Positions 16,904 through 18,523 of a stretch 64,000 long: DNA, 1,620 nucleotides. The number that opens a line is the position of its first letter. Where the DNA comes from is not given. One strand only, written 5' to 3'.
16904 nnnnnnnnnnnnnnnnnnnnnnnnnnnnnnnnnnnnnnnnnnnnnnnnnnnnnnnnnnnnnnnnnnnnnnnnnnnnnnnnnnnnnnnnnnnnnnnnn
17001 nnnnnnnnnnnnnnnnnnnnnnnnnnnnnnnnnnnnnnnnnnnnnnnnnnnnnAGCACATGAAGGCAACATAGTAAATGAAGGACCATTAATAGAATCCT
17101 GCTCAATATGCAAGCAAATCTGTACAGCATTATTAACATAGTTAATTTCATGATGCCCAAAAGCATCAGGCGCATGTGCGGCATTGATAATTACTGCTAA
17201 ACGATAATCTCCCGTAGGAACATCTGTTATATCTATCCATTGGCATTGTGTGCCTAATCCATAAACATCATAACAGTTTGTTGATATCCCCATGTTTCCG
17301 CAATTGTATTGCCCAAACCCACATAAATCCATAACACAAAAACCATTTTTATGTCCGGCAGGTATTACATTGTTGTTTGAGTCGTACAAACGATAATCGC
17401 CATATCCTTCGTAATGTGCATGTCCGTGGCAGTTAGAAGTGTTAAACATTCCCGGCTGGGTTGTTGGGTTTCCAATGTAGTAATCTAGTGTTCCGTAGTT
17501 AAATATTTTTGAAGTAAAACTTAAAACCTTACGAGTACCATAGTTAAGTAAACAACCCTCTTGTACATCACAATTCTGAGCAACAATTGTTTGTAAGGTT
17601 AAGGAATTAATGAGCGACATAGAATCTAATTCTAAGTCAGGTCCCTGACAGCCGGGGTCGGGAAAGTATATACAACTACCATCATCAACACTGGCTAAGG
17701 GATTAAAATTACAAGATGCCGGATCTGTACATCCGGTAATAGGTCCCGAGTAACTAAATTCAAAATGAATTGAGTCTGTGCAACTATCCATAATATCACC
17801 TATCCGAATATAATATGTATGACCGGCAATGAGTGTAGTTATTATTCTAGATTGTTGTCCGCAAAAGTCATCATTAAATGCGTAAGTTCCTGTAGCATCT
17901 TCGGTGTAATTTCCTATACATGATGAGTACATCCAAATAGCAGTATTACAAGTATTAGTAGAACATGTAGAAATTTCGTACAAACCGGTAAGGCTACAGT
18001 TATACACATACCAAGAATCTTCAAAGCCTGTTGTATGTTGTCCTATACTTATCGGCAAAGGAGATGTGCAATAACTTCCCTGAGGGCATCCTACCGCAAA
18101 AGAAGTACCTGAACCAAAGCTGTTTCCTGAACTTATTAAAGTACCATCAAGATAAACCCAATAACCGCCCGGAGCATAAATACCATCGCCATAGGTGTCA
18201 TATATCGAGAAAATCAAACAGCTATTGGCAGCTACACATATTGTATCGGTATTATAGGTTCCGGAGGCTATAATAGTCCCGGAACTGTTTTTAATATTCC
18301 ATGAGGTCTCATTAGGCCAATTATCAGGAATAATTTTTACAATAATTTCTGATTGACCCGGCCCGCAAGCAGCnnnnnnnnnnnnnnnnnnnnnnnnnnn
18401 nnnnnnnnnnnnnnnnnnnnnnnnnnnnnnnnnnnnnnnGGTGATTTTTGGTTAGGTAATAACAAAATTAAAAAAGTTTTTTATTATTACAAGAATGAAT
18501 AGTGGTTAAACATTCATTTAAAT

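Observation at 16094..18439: T9SS-secreted protein carrying a lysyl-oxidase (LOX) catalytic domain with all catalytic residues conserved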

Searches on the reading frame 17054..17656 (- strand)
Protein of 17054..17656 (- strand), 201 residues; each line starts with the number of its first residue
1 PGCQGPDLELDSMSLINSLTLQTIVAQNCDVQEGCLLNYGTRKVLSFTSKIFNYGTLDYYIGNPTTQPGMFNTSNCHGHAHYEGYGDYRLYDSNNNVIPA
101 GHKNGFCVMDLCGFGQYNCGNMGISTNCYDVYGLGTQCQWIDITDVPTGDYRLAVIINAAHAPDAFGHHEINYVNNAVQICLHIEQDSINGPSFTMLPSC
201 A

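Call 53: search_protein_representatives(protein=window:17054-17656:-)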
Query: 201 residues. Proteins with E-value up to 0.001 (for the whole library): 2170; up to 1e-10: 1281; up to 1e-30: 232. The best 150 are listed.
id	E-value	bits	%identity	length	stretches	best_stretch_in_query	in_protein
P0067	5.7e-92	323.4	68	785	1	1-200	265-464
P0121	2.6e-66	239.5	56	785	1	1-187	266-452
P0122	1.2e-61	224.3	53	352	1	4-200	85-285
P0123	1.5e-61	224.0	52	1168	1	2-201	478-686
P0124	4.2e-61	222.5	47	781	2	1-200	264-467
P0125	1.2e-60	221.1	54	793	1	1-200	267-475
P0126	8.4e-60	218.3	54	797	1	1-200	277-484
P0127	8.4e-59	215.0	52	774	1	1-200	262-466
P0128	1.6e-58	214.1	51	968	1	1-191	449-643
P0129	1.2e-57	211.3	53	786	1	4-201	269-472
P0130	3.4e-57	209.8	51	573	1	4-201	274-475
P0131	3.8e-55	203.0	51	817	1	1-190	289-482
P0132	1.3e-53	198.0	52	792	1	1-200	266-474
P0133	1.6e-52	194.5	49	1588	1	4-200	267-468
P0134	3.3e-52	193.5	49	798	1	4-200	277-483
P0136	5.8e-52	192.7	46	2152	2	4-191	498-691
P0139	9.4e-52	192.0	45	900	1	4-200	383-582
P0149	3.6e-50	186.8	50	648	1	4-188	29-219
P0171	1.4e-48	181.6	50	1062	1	3-197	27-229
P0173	7.1e-48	179.3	45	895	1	2-201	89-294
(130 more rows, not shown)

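Call 57: search_protein_families(library=pfam, proteins=[P0123, P0128, P0133, P0136, P0149, P0171, P0122, P0139, P0173], max_evalue=0.001)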
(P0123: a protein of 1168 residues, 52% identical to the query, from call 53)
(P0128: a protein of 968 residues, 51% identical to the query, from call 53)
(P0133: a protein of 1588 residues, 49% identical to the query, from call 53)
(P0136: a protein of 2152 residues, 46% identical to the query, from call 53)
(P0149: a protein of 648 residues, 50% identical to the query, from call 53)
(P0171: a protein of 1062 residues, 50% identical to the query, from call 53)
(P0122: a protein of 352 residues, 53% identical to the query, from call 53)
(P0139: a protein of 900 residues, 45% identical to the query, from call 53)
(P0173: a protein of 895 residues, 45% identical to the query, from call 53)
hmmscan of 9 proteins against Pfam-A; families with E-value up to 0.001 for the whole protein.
P0123 (1168 aa): 2 families
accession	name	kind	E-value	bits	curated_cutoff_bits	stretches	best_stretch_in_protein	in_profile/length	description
PF01186.22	Lysyl_oxidase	-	4.6e-27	95.4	20.4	1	519-671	48-196/204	Lysyl oxidase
PF00629.30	MAM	-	7.9e-25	88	26.4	1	45-198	10-152/158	MAM domain, meprin/A5/mu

P0128 (968 aa): 3 families
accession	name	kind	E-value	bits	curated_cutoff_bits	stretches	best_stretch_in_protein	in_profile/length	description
PF01186.22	Lysyl_oxidase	-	1.3e-23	84.2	20.4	1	484-614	46-177/204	Lysyl oxidase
PF18962.6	Por_Secre_tail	-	3.7e-08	34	27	1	894-964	3-72/75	Secretion system C-terminal sorting domain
PF00041.27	fn3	-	0.00073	20.1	25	0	219-294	3-75/84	Fibronectin type III domain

P0133 (1588 aa): 4 families
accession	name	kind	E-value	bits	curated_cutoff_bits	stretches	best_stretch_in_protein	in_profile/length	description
PF01186.22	Lysyl_oxidase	-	1.4e-28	100.3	20.4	1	270-455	2-195/204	Lysyl oxidase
PF18962.6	Por_Secre_tail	-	2.7e-13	50.5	27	1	1512-1586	1-75/75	Secretion system C-terminal sorting domain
PF00041.27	fn3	-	1.5e-08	35.2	25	0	1409-1473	6-67/84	Fibronectin type III domain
PF23759.1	GBD_T9SS_assoc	-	3.2e-08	34.3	27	1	1186-1296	2-105/116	Galactose binding domain-like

P0136 (2152 aa): 5 families
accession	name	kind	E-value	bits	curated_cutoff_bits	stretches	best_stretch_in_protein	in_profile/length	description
PF11617.13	Cu-binding_MopE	-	2.6e-141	459.8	27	15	1449-1478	1-30/30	Putative metal-binding motif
PF01186.22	Lysyl_oxidase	-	6.6e-31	108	20.4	1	533-689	48-199/204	Lysyl oxidase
PF18911.6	PKD_4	-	5.6e-23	81.2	27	2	947-1016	14-85/85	PKD domain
PF00801.26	PKD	-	3.6e-19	69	23.5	2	939-1008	3-74/80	PKD domain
PF18962.6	Por_Secre_tail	-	3.7e-08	34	27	1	2074-2151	1-75/75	Secretion system C-terminal sorting domain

P0149 (648 aa): 2 families
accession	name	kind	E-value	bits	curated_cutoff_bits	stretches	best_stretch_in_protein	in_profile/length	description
PF01186.22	Lysyl_oxidase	-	1.4e-28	100.3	20.4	1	66-217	49-196/204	Lysyl oxidase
PF18962.6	Por_Secre_tail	-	4.4e-07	30.5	27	1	565-639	1-69/75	Secretion system C-terminal sorting domain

P0171 (1062 aa): 4 families
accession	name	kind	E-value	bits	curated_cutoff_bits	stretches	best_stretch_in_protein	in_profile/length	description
PF01186.22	Lysyl_oxidase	-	5.6e-33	114.7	20.4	1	63-210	49-188/204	Lysyl oxidase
PF18962.6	Por_Secre_tail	-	9.5e-15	55.1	27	1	962-1038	1-75/75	Secretion system C-terminal sorting domain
PF13585.12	CHU_C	-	4.3e-05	24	27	0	241-301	14-71/86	CHU_C Type IX secretion signal domain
PF16967.11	TcfC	-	0.00059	19.8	29.4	0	171-190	34-53/68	E-set like domain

P0122 (352 aa): 1 family
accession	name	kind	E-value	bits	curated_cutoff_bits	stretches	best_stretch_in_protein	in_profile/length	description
PF01186.22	Lysyl_oxidase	-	6.3e-26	91.7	20.4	1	117-271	46-196/204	Lysyl oxidase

P0139 (900 aa): 1 family
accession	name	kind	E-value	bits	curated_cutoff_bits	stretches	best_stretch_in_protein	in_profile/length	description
PF01186.22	Lysyl_oxidase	-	8.4e-25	88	20.4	1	414-568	45-195/204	Lysyl oxidase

P0173 (895 aa): 2 families
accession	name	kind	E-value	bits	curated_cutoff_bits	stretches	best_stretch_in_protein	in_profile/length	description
PF01186.22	Lysyl_oxidase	-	5.7e-29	101.7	20.4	1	128-271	49-188/204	Lysyl oxidase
PF18962.6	Por_Secre_tail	-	1.5e-10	41.6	27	1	820-884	1-68/75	Secretion system C-terminal sorting domain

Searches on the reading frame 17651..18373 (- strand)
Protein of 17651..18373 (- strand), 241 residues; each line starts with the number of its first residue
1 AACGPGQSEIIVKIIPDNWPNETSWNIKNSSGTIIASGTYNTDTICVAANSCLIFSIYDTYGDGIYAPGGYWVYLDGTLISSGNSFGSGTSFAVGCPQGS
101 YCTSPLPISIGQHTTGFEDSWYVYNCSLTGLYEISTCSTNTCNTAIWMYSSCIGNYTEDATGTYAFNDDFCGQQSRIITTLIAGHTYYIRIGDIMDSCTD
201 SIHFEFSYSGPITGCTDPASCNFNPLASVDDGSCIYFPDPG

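Call 28: search_solved_structures(query=A2, max_evalue=10, show_alignments=3)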
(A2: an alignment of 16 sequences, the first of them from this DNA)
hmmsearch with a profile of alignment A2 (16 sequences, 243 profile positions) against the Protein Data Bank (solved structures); distinct sequences matched with E-value up to 10: 2.
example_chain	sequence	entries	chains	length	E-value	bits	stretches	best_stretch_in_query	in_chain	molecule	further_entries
6u2j_A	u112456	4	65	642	0.23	13.9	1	213-236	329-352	Macrophage-expressed gene 1 protein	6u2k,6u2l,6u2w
6u23_A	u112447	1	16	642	0.24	13.8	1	213-236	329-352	Macrophage-expressed gene 1 protein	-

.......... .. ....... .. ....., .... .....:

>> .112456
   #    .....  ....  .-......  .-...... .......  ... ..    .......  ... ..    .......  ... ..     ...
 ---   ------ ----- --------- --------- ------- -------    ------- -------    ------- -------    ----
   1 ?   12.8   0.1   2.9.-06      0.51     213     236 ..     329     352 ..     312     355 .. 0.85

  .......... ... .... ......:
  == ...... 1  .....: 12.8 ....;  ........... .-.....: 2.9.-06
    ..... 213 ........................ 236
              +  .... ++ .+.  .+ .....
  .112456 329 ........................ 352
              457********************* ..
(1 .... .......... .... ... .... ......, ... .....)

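Call 48: predict_structure(alignment_id=A2)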
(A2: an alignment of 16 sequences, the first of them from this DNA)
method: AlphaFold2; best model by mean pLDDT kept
length: 241 residues; sequences in the alignment: 16
mean_pLDDT: 81.6   pTM: 0.64
mean pLDDT of the five models: 81.6, 79.0, 75.3, 74.9, 71.2
residues with pLDDT >= 90: 67; 70-90: 139; 50-70: 30; < 50: 5
segments of 3 or more residues with pLDDT < 50: 239-241
pLDDT, mean of each block of 10 residues (from residue 1): 85 84 86 86 88 86 80 89 81 80 87 84 91 89 90 74 83 87 89 85 93 64 52 52 38
secondary structure, 60 per line:
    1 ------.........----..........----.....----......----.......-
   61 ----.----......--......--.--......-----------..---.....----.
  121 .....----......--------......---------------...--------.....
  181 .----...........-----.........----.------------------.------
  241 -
elements in order: E7-15 E23-29 E34-38 E43-48 E53-59 E70-75 E78-83 E89-94 E111-115 E120-125 E130-135 E144-149 E165-167 E176-181 E186-193 E202-210

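Call 50: fold_search(model_id=the predicted structure, library=pdb)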
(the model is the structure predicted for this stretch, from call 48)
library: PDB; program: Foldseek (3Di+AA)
matches with E <= 10: 1435; with E <= 0.001: 26
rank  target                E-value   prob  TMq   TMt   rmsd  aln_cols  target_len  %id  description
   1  5iku                  1.4e-05  1.00  0.35  0.35  14.3       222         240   10  Crystal structure of the Hathewaya histolytica ColG tandem collagen-binding domain s3as3b in the presence of calcium at  (released 2017-03-15)
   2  9ea9_E                2.0e-05  1.00  0.29  0.19  16.9       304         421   12  Crystal structure of BoNT/A-NTNH-HA70 -VHH_F12-VHH_H7-Fab_NTNH complex (released 2025-09-17)
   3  4lo4_B                3.3e-05  1.00  0.28  0.18  20.9       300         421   11  Apo HA-70 (released 2013-10-30)
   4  9ug6_C                1.4e-04  0.99  0.29  0.15  16.9       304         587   12  Crystal structure of HA3 from Clostridium botulinum type B with alpha2,6-sialyllactose (released 2025-11-05)
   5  6nps_A                2.3e-04  0.94  0.23  0.07  19.6       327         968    8  Crystal structure of GH115 enzyme AxyAgu115A from Amphibacillus xylanus (released 2020-07-15)
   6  2zs6_B                2.6e-04  0.91  0.23  0.15  22.4       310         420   12  HA3 subcomponent of botulinum type C progenitor toxin (released 2008-09-16)
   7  7y63_A                2.9e-04  1.00  0.33  0.15  14.1       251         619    8  ApoSIDT2-pH7.4 (released 2023-06-21)
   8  8k11_A                3.4e-04  1.00  0.34  0.32  14.8       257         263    7  SID1 transmembrane family member 2 (released 2024-07-10)
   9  8kcx_A                3.4e-04  1.00  0.34  0.17  13.9       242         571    7  Cryo-EM structure of human SIDT1 (released 2024-06-12)
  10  7y68_A                3.8e-04  1.00  0.34  0.14  14.5       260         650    8  SIDT2-pH5.5 plus miRNA (released 2023-06-21)
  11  9m8u_A                3.8e-04  1.00  0.34  0.15  14.2       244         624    6  Cryo-EM structure of human SIDT1 (released 2026-03-18)
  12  8xc1_A                4.3e-04  0.99  0.32  0.14  14.0       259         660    7  C. elegans SID1 in complex with dsRNA (released 2024-06-05)
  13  2df7_F                4.5e-04  0.77  0.21  0.14  16.6       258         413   11  Crystal structure of infectious bursal disease virus VP2 subviral particle (released 2006-06-27)
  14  2df7_D                5.6e-04  0.60  0.19  0.13  16.7       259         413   10  Crystal structure of infectious bursal disease virus VP2 subviral particle (released 2006-06-27)
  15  7y69_A                5.9e-04  1.00  0.37  0.16  13.8       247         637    7  ApoSIDT2-pH5.5 (released 2023-06-21)
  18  5sv5                  6.9e-04  1.00  0.35  0.73   3.7       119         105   11  1.0 Angstrom Crystal Structure of pre-Peptidase C-terminal Domain of Collagenase from Bacillus anthracis. (released 2016-08-17)
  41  1nqj_A                2.1e-03  1.00  0.32  0.73   3.7       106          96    9  CRYSTAL STRUCTURE OF CLOSTRIDIUM HISTOLYTICUM COLG COLLAGENASE COLLAGEN-BINDING DOMAIN 3B AT 1.0 ANGSTROM RESOLUTION I (released 2003-04-15)
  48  1nqj_B                3.2e-03  1.00  0.32  0.62   4.7       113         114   11  CRYSTAL STRUCTURE OF CLOSTRIDIUM HISTOLYTICUM COLG COLLAGENASE COLLAGEN-BINDING DOMAIN 3B AT 1.0 ANGSTROM RESOLUTION I (released 2003-04-15)
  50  3jqw_A                3.5e-03  1.00  0.35  0.65   4.1       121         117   14  Crystal structure of Clostridium histolyticum colH collagenase collagen-binding domain 3 at 2 Angstrom resolution in p (released 2010-09-29)
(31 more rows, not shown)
